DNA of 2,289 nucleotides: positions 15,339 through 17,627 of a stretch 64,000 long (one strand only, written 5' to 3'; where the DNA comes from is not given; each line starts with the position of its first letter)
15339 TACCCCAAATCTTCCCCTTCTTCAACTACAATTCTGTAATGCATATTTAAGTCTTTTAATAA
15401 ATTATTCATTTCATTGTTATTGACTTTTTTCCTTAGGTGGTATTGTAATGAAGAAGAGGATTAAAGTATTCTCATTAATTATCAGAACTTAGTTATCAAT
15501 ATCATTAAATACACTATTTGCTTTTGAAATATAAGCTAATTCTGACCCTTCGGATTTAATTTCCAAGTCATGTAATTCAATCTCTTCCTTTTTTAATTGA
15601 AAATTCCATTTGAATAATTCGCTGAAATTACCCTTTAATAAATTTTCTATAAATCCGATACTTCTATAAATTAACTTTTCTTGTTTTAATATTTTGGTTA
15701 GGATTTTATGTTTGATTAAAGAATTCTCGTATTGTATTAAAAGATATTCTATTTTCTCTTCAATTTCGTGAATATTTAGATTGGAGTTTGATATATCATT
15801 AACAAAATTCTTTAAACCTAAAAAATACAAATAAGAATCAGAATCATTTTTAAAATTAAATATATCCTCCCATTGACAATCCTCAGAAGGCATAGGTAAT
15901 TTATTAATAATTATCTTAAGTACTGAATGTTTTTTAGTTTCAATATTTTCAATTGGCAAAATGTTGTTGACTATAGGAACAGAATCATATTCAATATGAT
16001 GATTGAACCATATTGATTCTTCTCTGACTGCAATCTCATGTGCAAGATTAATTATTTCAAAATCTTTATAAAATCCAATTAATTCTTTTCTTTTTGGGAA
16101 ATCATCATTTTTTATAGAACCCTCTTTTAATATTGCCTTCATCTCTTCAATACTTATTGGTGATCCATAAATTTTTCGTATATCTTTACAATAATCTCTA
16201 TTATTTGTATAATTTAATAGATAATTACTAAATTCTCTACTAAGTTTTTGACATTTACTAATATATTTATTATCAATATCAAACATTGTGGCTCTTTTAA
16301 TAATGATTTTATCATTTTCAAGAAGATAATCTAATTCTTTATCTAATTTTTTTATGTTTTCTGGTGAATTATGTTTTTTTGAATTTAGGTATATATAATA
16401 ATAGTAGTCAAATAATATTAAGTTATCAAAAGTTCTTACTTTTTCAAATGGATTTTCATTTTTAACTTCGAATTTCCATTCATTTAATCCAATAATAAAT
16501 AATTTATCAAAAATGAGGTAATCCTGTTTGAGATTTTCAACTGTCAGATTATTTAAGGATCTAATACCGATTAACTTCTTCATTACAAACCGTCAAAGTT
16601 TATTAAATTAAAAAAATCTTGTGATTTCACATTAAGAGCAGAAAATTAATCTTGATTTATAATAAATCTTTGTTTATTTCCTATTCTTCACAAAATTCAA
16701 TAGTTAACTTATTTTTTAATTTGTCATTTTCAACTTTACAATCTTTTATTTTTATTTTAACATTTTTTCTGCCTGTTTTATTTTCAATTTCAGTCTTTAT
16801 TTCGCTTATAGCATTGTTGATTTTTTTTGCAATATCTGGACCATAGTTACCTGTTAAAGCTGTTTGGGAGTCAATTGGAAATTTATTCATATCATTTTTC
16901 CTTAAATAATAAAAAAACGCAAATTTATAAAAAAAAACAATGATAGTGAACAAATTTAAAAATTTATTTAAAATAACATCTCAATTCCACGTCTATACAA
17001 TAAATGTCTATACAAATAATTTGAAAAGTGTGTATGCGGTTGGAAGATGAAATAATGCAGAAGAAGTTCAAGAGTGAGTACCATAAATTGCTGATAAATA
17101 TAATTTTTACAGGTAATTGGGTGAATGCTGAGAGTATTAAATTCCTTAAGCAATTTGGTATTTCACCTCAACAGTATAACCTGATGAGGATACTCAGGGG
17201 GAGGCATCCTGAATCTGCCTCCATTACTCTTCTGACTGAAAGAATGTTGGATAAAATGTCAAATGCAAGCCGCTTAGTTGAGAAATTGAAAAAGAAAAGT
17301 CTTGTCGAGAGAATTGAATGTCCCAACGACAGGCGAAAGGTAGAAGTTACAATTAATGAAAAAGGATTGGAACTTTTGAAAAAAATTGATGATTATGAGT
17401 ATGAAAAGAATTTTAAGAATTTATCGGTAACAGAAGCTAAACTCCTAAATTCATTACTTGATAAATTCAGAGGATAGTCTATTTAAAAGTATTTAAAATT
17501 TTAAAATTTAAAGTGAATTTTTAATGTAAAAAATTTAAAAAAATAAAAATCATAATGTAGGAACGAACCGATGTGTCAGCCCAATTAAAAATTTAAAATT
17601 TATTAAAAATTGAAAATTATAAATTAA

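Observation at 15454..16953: AT-rich orphan 364-aa gene (+69-aa ORF) bracketed by an 11-bp inverted repeat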

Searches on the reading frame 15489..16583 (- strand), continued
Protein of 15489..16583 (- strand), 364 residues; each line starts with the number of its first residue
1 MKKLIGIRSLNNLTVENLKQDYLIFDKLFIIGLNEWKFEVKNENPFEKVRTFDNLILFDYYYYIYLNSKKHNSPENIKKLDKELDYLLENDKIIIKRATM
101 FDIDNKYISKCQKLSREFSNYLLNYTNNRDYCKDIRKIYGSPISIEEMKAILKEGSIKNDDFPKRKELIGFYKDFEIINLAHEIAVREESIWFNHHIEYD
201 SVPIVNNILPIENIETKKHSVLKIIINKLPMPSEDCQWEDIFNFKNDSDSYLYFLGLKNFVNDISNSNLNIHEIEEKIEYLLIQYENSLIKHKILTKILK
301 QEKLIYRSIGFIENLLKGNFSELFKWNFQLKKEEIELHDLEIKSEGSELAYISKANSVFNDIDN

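Call 47: search_protein_families(library=pfam, proteins=[L012:1979-2530:+, L013:6568-7269:-, L013:7397-7651:-, L014:6813-7319:+, L014:8507-8980:-, L016:2772-3449:-, L016:5570-6901:+, L001:6933-7892:+, L006:7-633:+, L010:3116-4165:+], max_evalue=0.001)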
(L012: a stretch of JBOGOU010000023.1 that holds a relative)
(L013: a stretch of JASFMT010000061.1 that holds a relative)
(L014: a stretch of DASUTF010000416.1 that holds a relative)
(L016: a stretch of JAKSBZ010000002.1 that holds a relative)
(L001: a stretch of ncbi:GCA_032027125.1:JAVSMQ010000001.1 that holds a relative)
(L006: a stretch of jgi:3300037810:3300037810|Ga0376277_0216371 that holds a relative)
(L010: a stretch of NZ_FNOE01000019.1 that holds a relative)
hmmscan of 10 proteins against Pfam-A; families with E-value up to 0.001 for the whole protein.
L012:1979-2530:+ (183 aa): 0 families

L013:6568-7269:- (233 aa): 1 family
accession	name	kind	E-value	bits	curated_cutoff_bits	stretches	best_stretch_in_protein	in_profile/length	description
PF07589.16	PEP-CTERM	-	5.9e-10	39.3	20.7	1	202-223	2-24/24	PEP-CTERM motif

L013:7397-7651:- (84 aa): 0 families

L014:6813-7319:+ (168 aa): 0 families

L014:8507-8980:- (157 aa): 2 families
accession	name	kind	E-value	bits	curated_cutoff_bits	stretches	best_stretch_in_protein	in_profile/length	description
PF03129.25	HGTP_anticodon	-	4e-15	56.2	21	1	2-63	31-92/94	Anticodon binding domain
PF09180.16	ProRS-C_1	-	2e-14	53.9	31.5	1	91-157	1-71/71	Prolyl-tRNA synthetase, C-terminal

L016:2772-3449:- (225 aa): 1 family
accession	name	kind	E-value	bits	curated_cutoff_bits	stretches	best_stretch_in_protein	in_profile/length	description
PF08867.16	FRG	-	7.6e-20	72.1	25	1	25-111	2-92/94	FRG domain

L016:5570-6901:+ (443 aa): 5 families
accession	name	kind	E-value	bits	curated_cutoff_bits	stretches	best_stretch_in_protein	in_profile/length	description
PF01053.26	Cys_Met_Meta_PP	-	3.3e-136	454.2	27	1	9-431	1-381/381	Cys/Met metabolism PLP-dependent enzyme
PF00155.27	Aminotran_1_2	-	9.5e-09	35.3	19.7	1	61-224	40-233/361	Aminotransferase class I and II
PF01041.23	DegT_DnrJ_EryC1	-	1.4e-08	34.8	19.8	1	62-186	23-147/360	DegT/DnrJ/EryC1/StrS aminotransferase family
PF00266.25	Aminotran_5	-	1.4e-06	28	21.5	1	84-219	67-210/371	Aminotransferase class-V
PF01212.27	Beta_elim_lyase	-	0.00073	19.4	27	0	62-185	31-169/288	Beta-eliminating lyase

L001:6933-7892:+ (319 aa): 0 families

L006:7-633:+ (208 aa): 0 families

L010:3116-4165:+ (349 aa): 7 families
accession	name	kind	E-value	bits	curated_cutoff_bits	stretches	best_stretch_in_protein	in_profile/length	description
PF00154.27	RecA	-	1.4e-146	487.2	27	1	7-269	1-262/262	recA bacterial DNA recombination protein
PF21096.2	RecA_C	-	9.4e-25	87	27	1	273-325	2-54/57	RecA C-terminal domain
PF08423.17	Rad51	-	7.6e-11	42.2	22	1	38-228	6-212/244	Rad51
PF06745.19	ATPase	-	6.1e-07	29.5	26.6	1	40-114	1-77/231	KaiC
PF01637.24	ATPase_2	-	8.3e-07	29.5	33.2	1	60-193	21-117/225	ATPase domain predominantly from Archaea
PF13481.12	AAA_25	-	0.00022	21.3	27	0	54-87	28-59/195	AAA domain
PF00004.35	AAA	-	0.00092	20.1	21.2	0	64-190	3-105/131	ATPase family associated with various cellular activities (AAA)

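Call 48: search_protein_families(library=phrogs, alignment_id=A2, max_evalue=0.001)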
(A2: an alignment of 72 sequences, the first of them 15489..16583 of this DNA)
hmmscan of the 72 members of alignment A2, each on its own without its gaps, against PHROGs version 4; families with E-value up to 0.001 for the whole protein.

A. member 1, window:15489-16583:- (364 aa): 0 families

B. families by the number of members that match (of 72 scanned): 2 families
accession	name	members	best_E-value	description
phrog_23128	-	8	7.1e-07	-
phrog_33799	-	1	0.00028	membrane protein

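Call 49: search_dna_similar(query=window:15489-16583:-, collection=plasmids, mode=protein, max_evalue=0.001)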
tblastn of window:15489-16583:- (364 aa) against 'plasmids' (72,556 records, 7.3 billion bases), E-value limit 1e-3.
No match.

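Call 50: search_dna_similar(query=window:15489-16583:-, collection=phages, mode=protein, max_evalue=0.001)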
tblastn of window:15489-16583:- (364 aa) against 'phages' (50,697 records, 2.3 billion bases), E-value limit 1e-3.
No match.

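Call 64: find_homologous_proteins(query=A2, max_evalue=1e-25)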
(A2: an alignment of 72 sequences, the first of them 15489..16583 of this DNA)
Query A2 (72 sequences) (364 aa, profile of the alignment): 6 proteins with E <= 1e-25 among 8000 candidates.
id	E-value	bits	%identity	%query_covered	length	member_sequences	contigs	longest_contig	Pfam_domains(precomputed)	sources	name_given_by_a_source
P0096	7.3e-106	372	26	99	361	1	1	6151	-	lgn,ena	-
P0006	3.4e-92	328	38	48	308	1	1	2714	-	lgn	-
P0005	2.6e-84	302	39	99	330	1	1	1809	-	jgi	jgi:hypothetical protein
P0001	1.4e-82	296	100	100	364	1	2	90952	-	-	-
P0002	2.1e-80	289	67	100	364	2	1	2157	-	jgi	jgi:hypothetical protein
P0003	2.1e-73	266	50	99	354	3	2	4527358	-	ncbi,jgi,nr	ncbi:MAG: hypothetical protein RO257_18430 [Candidatus Kapabacteria bacterium]|nr:hypothetical prote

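Call 65: find_encoding_contigs(protein=P0096, flank=6000, max_places=3)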
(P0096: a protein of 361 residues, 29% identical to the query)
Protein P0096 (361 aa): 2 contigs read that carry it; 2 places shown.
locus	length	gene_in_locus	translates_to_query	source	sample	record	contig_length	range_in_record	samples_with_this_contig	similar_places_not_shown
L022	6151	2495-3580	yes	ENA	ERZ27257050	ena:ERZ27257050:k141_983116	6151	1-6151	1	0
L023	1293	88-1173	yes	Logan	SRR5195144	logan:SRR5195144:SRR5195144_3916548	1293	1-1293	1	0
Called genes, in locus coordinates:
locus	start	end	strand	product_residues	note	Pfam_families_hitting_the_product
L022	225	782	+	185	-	PF05685:Uma2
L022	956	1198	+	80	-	-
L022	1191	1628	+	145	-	PF01844:HNH, PF14279:HNH_5 (weak)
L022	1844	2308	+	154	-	-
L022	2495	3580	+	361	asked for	-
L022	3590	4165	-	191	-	-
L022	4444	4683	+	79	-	PF04255:DUF433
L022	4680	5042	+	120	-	PF18480:DUF5615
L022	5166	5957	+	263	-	-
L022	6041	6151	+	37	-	?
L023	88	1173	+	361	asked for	-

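Call 66: find_encoding_contigs(protein=P0013, flank=6000, max_places=3)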
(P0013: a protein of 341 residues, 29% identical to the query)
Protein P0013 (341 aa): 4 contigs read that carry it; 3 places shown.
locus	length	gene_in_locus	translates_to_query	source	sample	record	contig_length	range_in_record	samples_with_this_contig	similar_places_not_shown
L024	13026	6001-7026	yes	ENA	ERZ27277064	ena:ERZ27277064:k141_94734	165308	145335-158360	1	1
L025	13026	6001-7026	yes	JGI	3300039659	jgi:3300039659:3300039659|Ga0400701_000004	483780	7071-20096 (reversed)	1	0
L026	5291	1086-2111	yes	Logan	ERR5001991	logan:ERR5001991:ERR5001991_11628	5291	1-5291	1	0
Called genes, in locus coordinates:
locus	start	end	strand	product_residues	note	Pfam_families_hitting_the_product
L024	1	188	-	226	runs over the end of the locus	PF03544:TonB_C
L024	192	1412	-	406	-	PF00346:Complex1_49kDa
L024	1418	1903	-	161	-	PF00329:Complex1_30kDa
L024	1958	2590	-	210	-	PF01058:Oxidored_q6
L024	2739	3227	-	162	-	PF00507:Oxidored_q4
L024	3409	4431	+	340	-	-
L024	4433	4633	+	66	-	PF02597:ThiS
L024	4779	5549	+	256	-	PF05690:ThiG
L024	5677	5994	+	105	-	PF13442:Cytochrome_CBB3, PF00034:Cytochrom_C (weak)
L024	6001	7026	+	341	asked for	-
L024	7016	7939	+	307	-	PF01370:Epimerase, PF16363:GDP_Man_Dehyd (faint), PF08338:DUF1731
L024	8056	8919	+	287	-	PF00392:GntR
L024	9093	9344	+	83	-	-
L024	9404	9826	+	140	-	PF02082:Rrf2, PF03444:WHD_HrcA (faint)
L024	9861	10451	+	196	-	PF14595:Thioredoxin_9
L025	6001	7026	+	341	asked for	-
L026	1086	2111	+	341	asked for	-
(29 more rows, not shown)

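Call 73: find_encoding_contigs(protein=P0014, flank=6000, max_places=2)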
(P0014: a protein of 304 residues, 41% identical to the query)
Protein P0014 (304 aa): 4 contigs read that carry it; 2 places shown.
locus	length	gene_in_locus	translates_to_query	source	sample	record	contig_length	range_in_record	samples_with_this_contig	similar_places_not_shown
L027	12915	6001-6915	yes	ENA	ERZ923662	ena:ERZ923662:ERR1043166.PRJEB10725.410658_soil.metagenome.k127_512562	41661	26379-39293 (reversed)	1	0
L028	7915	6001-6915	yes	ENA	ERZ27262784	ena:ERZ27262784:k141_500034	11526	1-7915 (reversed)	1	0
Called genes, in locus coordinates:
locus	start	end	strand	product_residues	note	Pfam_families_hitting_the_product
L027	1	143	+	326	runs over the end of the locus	PF19300:BPD_transp_1_N, PF00528:BPD_transp_1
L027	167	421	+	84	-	-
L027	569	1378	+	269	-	PF12911:OppC_N, PF00528:BPD_transp_1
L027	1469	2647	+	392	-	PF00092:VWA, PF13519:VWA_2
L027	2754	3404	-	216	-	-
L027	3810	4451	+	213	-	PF02586:SRAP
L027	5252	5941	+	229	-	-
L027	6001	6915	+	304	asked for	-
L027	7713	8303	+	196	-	-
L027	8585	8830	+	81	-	-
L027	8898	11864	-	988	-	-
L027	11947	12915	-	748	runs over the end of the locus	PF13620:CarboxypepD_reg (weak), PF07715:Plug, PF00593:TonB_dep_Rec_b-barrel, PF14905:OMP_b-brl_3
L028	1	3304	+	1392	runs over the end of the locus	PF00404:Dockerin_1 (weak), PF00963:Cohesin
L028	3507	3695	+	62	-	-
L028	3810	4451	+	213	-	PF02586:SRAP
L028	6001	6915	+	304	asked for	-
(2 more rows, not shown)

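Call 74: find_encoding_contigs(protein=P0016, flank=6000, max_places=2)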
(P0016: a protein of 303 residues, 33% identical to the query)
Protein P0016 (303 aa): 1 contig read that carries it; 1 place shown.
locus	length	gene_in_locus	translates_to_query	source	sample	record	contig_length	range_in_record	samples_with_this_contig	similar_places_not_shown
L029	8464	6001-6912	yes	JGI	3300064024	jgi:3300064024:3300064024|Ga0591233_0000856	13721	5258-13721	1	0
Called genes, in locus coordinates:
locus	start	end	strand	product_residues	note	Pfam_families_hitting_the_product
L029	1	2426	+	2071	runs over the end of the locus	PF05593:RHS_repeat, PF25023:TEN_YD-shell (weak), PF05593:RHS_repeat, PF13946:DUF4214, PF25023:TEN_YD-shell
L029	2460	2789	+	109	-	-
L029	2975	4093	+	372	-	PF25023:TEN_YD-shell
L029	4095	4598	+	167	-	-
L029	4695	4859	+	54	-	-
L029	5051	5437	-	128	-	-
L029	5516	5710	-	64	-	-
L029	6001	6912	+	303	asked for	-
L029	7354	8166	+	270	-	-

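Call 82: find_related_loci(query=A3, collection=viral_contigs, flank=6000)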
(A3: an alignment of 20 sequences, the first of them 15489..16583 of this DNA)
Query A3 (364 aa) in viral_contigs; peptide patterns used: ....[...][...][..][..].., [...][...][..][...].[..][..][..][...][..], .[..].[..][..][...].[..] (x = any residue, [..] = any of these).
266 stretches matched a pattern; 1 encode a relative of the query (tblastn E <= 1e-3); 1 distinct loci.
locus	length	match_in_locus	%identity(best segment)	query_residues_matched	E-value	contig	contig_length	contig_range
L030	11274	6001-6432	37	210-355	9e-24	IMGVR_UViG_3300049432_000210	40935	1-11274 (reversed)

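Call 85: search_protein_families(library=pfam, proteins=[L030:790-1899:+, L030:1982-3286:-, L030:4290-5045:-, L030:5050-5403:-, L030:5563-6450:+, L030:6466-7359:+, L030:9253-9612:+, L030:9612-9983:+, L030:9976-10431:+, L030:10402-11274:-], max_evalue=0.001)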
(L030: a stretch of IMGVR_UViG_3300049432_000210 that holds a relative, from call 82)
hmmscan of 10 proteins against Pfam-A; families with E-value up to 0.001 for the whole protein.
L030:790-1899:+ (369 aa): 1 family
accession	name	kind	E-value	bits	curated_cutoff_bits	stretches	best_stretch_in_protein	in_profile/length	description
PF06067.16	DUF932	-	0.0004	20.7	23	1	165-348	9-211/227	Domain of unknown function (DUF932)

L030:1982-3286:- (434 aa): 1 family
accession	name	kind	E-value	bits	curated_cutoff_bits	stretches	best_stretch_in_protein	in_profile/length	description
PF04326.19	SLFN_AlbA_2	-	1.6e-15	58.1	25.3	1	19-154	1-117/118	Schlafen, AlbA_2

L030:4290-5045:- (251 aa): 0 families

L030:5050-5403:- (117 aa): 0 families

L030:5563-6450:+ (295 aa): 0 families

L030:6466-7359:+ (297 aa): 3 families
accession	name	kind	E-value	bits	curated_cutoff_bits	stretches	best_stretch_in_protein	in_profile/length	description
PF00383.29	dCMP_cyt_deam_1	-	3.3e-14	53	25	1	8-109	4-101/102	Cytidine and deoxycytidylate deaminase zinc-binding region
PF18785.7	Inv-AAD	-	8.2e-10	39.1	26.5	1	39-145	8-126/129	Invertebrate-AID/APOBEC-deaminase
PF14437.12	MafB19-deam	-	1.5e-07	31.8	27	1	9-113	4-104/142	MafB19-like deaminase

L030:9253-9612:+ (119 aa): 1 family
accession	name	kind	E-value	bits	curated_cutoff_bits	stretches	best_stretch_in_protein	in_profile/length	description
PF25311.1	WDGH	-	7.3e-27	94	27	1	13-118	2-96/97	WDGH domain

L030:9612-9983:+ (123 aa): 0 families

L030:9976-10431:+ (151 aa): 0 families

L030:10402-11274:- (290 aa): 2 families
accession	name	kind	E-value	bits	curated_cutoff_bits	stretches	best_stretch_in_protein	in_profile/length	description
PF00589.27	Phage_integrase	-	2.2e-27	96.4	27.1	1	110-269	4-168/172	Phage integrase family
PF13102.12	Phage_int_SAM_5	-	0.00037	21.3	22.3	1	4-90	3-88/98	Phage integrase SAM-like domain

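Call 90: find_encoding_contigs(protein=P0029, flank=6000, max_places=3)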
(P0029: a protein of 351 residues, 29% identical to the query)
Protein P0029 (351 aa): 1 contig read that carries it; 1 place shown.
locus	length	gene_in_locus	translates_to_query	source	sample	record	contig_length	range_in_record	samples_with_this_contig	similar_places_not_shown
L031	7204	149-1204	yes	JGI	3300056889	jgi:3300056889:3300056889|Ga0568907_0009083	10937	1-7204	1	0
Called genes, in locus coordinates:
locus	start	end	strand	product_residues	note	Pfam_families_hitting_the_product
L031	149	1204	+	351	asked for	-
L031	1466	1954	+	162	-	PF20355:DUF6650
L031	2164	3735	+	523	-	PF01839:FG-GAP (faint), PF13517:FG-GAP_3 (faint), PF13860:FlgD_ig (weak)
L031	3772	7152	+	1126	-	PF13229:Beta_helix (faint)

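Call 91: search_protein_families(library=padloc, proteins=[L001:6933-7892:+, L001:2955-3716:+, L011:6779-7543:+, L011:8510-9328:+, L008:6738-7397:-, L008:8606-9139:-, L012:4167-5411:+, L027:5252-5941:+, L030:1982-3286:-, L030:6466-7359:+], max_evalue=0.001)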
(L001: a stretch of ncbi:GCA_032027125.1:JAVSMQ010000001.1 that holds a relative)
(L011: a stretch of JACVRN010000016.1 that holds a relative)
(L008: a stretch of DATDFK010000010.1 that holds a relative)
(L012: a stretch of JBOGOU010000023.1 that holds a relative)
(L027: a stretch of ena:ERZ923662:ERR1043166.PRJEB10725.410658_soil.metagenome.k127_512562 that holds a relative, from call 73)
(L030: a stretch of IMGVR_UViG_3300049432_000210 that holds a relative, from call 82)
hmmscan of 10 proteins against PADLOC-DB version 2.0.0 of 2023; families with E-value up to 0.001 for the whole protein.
L001:6933-7892:+ (319 aa): 0 families

L001:2955-3716:+ (253 aa): 0 families

L011:6779-7543:+ (254 aa): 0 families

L011:8510-9328:+ (272 aa): 0 families

L008:6738-7397:- (219 aa): 0 families

L008:8606-9139:- (177 aa): 0 families

L012:4167-5411:+ (414 aa): 0 families

L027:5252-5941:+ (229 aa): 0 families

L030:1982-3286:- (434 aa): 0 families

L030:6466-7359:+ (297 aa): 0 families

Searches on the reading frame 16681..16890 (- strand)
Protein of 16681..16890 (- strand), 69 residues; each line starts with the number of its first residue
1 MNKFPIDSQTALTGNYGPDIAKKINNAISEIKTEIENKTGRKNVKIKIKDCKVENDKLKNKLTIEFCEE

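Call 7: search_protein_families(library=pfam, proteins=[window:16681-16890:-], max_evalue=1)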
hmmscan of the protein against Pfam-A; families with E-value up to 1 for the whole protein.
window:16681-16890:- (69 aa): 3 families
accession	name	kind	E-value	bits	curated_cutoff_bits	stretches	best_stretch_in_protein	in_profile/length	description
PF03780.18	Asp23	-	0.0075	17.1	28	1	15-49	69-103/108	Asp23 family, cell envelope-related function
PF05577.18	Peptidase_S28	-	0.012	14.9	25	1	16-63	168-215/434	Serine carboxypeptidase S28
PF09923.14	DUF2155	-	0.057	14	27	1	22-61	7-45/89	Uncharacterized protein conserved in bacteria (DUF2155)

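Call 8: search_protein_families(library=padloc, proteins=[window:16681-16890:-], max_evalue=1)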
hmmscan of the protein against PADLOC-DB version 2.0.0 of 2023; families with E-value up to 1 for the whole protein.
window:16681-16890:- (69 aa): 0 families

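Call 9: search_protein_families(library=ncbifam, proteins=[window:16681-16890:-], max_evalue=1)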
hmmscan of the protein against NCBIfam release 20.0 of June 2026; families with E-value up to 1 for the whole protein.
window:16681-16890:- (69 aa): 4 families
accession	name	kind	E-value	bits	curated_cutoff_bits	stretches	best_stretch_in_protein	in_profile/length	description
TIGR01009.1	rpsC_bact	equivalog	0.024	14.4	114.5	1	20-54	76-110/212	30S ribosomal protein S3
NF011794.0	PRK15262.1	equivalog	0.041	13.4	132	1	33-66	69-103/200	fimbrial-like protein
NF012007.0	PRK15463.1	subfamily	0.059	13.2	111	1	35-67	21-54/70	cold shock-like protein CspF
NF011795.0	PRK15263.1-1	equivalog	0.15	12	392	1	33-64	68-100/200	fimbrial-like protein YadL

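Call 79: search_dna_similar(query=window:16681-16890:-, collection=phages, mode=protein, max_evalue=1)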
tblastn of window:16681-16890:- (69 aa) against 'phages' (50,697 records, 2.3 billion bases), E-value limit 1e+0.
No match.

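Call 81: find_related_loci(query=window:16681-16890:-, collection=viral_contigs, flank=3000)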
Query window:16681-16890:- (69 aa) in viral_contigs; peptide patterns used: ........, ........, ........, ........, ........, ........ (x = any residue, [..] = any of these).
19 stretches matched a pattern, but none encodes a relative of the query by tblastn (E <= 1e-3).

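Call 87: predict_structure(protein=window:16681-16890:-)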
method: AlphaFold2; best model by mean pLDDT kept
length: 69 residues; sequences in the alignment: 1
mean_pLDDT: 62.8   pTM: 0.45
mean pLDDT of the five models: 62.8, 59.7, 56.5, 53.8, 53.6
residues with pLDDT >= 90: 0; 70-90: 25; 50-70: 30; < 50: 14
segments of 3 or more residues with pLDDT < 50: 1-11
pLDDT, mean of each block of 10 residues (from residue 1): 39 63 80 82 67 56 53
secondary structure, 60 per line:
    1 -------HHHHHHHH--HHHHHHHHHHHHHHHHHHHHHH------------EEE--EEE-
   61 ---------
elements in order: H8-15 H18-39 E52-54 E57-59

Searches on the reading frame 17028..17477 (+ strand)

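Call 7: search_protein_families(library=pfam, proteins=[window:17028-17477:+], max_evalue=1)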
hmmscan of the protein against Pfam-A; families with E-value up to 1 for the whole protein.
window:17028-17477:+ (149 aa): 8 families
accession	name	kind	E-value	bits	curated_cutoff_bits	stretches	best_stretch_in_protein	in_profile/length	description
PF12802.13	MarR_2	-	1.7e-08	34.9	27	1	43-103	1-60/61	MarR family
PF01047.28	MarR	-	3.4e-08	33.7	24.6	1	45-105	1-59/59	MarR family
PF22381.2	Staph_reg_Sar_Rot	-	0.00083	19.8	27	1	40-120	7-85/85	Transcriptional regulator SarA/Rot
PF13463.12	HTH_27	-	0.0014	19.3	22.2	1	47-113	3-68/68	Winged helix DNA-binding domain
PF25212.1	HVO_A0114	-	0.0035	17.5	27.6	1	31-102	7-73/84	HVO_A0114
PF22164.2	Dark_WHD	-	0.021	15.6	27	1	61-97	11-47/63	Dark, winged-helix domain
PF01638.23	HxlR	-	0.11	12.8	20.8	1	81-121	38-77/91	HxlR-like helix-turn-helix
PF24538.1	DUF7599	-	0.15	12.2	27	1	82-123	44-79/85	Domain of unknown function (DUF7599)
